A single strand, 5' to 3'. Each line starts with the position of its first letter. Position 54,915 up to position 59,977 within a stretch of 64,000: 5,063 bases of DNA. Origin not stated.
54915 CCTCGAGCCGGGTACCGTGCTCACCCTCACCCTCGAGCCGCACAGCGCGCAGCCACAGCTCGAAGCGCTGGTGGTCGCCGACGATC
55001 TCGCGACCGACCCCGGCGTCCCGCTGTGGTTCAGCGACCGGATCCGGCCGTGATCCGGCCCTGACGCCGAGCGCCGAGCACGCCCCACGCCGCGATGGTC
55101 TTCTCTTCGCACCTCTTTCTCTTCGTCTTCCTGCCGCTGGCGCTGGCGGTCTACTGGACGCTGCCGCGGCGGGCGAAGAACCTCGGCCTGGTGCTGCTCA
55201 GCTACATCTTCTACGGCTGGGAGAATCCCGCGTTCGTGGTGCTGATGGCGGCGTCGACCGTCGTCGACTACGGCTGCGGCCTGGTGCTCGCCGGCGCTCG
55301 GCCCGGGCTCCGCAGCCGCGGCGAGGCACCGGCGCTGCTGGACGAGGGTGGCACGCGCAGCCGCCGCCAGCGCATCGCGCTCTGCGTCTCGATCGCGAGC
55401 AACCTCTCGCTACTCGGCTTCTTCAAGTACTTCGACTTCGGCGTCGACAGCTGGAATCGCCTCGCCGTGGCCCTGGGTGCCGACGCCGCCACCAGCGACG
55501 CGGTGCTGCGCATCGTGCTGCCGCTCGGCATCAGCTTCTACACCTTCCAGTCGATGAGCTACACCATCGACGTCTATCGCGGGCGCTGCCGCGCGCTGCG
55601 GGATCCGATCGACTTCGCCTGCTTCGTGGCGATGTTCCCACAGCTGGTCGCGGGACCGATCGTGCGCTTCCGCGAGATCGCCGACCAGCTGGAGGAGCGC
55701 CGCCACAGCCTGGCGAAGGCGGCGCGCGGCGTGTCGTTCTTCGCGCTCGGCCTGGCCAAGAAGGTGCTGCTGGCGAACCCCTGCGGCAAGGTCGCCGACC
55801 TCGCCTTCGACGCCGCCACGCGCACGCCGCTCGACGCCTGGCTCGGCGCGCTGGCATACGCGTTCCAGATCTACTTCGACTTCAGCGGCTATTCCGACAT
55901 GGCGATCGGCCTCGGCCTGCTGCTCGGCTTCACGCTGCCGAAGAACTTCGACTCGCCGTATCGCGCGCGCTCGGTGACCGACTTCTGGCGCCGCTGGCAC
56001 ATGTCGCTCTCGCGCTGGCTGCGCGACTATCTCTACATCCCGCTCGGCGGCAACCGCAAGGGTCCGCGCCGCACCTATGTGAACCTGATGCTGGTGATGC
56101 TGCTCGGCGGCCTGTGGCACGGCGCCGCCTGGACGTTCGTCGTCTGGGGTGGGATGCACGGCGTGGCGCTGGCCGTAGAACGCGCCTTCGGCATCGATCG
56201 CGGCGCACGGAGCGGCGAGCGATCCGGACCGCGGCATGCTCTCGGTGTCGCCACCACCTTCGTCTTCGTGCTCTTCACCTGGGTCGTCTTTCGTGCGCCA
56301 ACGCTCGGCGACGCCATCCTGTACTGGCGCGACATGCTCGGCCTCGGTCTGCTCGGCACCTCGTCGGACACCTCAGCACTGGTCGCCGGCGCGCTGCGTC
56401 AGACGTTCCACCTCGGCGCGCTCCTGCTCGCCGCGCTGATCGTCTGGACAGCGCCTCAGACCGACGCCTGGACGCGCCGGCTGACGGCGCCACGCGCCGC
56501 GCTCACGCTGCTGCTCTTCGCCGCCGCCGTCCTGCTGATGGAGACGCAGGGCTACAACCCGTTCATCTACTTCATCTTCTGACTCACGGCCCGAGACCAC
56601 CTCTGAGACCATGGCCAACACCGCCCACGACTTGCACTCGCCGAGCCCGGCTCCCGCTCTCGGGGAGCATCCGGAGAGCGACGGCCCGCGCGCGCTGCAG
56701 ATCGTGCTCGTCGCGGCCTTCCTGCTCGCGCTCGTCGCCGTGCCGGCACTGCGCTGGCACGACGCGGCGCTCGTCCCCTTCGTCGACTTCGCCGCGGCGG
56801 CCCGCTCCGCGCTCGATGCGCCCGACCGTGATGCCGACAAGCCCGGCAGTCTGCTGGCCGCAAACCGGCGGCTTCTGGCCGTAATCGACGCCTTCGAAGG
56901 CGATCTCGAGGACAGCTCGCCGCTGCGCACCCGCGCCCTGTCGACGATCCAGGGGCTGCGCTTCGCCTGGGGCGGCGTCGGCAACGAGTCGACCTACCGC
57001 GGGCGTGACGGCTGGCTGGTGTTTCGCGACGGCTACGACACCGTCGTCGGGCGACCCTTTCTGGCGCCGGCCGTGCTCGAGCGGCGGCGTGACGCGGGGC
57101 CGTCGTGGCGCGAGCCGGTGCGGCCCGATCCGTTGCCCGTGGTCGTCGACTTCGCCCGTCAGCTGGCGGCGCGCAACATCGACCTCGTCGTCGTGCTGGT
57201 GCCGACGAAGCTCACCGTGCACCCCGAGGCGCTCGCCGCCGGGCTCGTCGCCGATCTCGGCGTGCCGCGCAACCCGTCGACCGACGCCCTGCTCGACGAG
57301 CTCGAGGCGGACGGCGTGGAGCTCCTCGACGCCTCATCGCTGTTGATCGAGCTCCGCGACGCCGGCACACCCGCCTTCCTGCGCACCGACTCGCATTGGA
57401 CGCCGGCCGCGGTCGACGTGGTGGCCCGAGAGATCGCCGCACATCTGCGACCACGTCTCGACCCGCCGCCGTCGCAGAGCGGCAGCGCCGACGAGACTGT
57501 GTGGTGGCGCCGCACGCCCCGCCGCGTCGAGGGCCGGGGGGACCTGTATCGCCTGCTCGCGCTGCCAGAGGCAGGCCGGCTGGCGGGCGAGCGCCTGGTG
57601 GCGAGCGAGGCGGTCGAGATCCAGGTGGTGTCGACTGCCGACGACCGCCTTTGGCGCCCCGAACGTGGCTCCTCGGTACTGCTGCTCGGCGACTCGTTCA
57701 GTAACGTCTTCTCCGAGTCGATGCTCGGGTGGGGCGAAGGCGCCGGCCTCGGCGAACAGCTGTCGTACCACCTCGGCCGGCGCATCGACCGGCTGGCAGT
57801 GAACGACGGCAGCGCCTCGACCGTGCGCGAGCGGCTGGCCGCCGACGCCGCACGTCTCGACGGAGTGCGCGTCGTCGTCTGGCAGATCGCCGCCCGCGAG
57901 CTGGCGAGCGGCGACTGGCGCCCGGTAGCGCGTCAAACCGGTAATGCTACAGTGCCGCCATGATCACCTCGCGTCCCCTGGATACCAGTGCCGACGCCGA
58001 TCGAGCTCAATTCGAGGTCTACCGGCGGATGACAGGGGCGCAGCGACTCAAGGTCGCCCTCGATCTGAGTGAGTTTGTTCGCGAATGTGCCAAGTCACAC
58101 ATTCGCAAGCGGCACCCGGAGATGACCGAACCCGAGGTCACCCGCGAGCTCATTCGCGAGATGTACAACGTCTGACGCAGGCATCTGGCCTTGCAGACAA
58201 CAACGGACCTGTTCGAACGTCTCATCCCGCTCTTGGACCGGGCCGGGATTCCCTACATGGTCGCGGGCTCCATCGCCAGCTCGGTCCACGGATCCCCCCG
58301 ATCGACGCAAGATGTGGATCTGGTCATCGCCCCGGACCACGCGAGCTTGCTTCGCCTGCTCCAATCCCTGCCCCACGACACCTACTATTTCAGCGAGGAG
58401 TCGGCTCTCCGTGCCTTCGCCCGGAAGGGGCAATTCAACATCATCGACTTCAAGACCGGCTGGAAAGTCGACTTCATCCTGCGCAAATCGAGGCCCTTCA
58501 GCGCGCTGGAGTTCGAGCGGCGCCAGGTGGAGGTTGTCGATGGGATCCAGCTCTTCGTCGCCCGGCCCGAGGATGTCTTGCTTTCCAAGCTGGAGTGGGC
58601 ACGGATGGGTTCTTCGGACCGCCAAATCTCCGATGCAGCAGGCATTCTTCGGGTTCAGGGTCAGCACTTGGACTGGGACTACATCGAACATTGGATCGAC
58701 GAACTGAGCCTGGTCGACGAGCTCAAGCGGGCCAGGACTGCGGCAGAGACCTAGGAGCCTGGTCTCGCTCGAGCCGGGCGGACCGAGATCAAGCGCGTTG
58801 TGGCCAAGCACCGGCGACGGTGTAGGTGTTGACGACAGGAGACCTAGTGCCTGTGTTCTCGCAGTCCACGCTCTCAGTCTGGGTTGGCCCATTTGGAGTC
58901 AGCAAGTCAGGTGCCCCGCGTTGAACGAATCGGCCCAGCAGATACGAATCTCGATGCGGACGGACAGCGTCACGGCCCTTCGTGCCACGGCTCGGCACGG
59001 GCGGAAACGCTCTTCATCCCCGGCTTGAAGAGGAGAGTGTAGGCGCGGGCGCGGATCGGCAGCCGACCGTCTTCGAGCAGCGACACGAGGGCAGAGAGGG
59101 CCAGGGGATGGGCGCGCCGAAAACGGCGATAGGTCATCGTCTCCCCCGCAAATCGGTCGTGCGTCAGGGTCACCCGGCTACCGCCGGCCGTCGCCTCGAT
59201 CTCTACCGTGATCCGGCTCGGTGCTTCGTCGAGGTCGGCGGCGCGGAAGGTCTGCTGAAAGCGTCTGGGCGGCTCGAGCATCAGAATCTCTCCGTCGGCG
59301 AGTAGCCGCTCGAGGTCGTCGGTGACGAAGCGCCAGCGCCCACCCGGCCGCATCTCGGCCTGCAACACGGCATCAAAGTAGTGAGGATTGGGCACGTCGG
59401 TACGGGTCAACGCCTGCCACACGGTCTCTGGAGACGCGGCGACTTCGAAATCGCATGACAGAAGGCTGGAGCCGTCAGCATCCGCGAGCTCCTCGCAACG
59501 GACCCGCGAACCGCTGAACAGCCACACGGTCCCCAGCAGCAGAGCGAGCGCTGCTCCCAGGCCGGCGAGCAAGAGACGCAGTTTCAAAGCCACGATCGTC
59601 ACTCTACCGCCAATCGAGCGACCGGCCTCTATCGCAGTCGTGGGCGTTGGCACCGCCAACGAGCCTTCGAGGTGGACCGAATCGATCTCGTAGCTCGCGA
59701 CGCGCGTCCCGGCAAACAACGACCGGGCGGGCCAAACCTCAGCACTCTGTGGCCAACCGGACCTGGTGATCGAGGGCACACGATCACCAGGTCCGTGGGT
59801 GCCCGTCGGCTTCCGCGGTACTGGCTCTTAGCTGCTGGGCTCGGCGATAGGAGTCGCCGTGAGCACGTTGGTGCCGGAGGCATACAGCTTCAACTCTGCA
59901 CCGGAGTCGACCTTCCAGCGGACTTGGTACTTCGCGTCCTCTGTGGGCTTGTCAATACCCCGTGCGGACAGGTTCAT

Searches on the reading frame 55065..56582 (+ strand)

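Call 35: search_protein_families(library=pfam, proteins=[window:55065-56582:+], max_evalue=0.001)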
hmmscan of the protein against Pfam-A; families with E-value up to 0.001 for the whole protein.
window:55065-56582:+ (505 aa): 2 families
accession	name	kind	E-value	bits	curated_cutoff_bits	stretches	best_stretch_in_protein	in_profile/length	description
PF03062.24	MBOAT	-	2.6e-34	119.5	27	1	181-374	81-296/337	MBOAT, membrane-bound O-acyltransferase family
PF13813.11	MBOAT_2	-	8.2e-07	29.7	25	1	292-355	2-67/85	Membrane bound O-acyl transferase family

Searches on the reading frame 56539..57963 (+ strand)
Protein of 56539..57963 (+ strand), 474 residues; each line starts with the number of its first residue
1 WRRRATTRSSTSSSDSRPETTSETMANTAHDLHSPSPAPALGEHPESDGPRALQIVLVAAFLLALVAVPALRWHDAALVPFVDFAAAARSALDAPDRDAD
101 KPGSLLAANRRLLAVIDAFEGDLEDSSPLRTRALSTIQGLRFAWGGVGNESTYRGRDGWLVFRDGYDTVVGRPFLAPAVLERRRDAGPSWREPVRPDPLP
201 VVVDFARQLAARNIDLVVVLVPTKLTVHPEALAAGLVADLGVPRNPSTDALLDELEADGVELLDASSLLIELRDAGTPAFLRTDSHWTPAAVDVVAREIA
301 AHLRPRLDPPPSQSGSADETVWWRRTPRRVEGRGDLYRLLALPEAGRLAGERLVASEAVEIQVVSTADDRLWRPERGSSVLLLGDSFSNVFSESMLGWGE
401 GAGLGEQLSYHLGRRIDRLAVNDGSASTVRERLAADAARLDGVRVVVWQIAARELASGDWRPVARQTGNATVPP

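Call 35: search_protein_families(library=pfam, proteins=[window:56539-57963:+], max_evalue=0.001)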
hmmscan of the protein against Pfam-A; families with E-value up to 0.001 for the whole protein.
window:56539-57963:+ (474 aa): 1 family
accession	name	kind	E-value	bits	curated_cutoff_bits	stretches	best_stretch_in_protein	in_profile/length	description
PF16822.11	ALGX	-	5.8e-34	118.4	26.5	1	198-451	28-267/268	SGNH hydrolase-like domain, acetyltransferase AlgX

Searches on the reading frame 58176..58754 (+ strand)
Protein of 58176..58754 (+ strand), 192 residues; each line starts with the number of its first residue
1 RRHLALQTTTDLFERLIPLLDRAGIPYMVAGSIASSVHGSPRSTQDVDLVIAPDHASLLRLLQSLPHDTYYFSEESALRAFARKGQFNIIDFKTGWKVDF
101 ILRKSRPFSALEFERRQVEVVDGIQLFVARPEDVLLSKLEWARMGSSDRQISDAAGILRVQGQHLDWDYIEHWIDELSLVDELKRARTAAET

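Call 34: search_protein_families(library=pfam, proteins=[window:58176-58754:+], max_evalue=0.001)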
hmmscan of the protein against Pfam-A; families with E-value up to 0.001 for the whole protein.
window:58176-58754:+ (192 aa): 2 families
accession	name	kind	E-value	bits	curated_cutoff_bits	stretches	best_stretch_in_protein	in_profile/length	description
PF19502.5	DUF6036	-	2.9e-05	24.4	23.6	1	16-178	13-138/164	Nucleotidyltransferase of unknown function (DUF6036)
PF14907.12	NTP_transf_5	-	0.00015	21.9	31.2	1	10-185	57-239/249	Uncharacterised nucleotidyltransferase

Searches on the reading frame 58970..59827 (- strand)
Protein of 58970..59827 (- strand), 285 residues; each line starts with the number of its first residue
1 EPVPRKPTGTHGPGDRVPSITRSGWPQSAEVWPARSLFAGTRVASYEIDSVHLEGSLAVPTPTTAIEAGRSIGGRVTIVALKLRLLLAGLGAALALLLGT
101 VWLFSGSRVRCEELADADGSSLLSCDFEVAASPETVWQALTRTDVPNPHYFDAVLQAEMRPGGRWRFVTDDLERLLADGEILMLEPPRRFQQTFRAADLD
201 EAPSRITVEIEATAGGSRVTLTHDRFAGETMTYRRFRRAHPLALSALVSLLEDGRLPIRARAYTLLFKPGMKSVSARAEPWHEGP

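Call 34: search_protein_families(library=pfam, proteins=[window:58970-59827:-], max_evalue=0.001)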
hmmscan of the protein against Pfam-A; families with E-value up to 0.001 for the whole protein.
window:58970-59827:- (285 aa): 2 families
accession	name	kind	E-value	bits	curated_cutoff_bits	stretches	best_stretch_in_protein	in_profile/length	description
PF08327.17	AHSA1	-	2.9e-16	60.3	22.1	1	131-249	2-122/125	Activator of Hsp90 ATPase homolog 1-like protein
PF10604.15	Polyketide_cyc2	-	1.5e-05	25.7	27.4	1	127-252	8-142/142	Polyketide cyclase / dehydrase and lipid transport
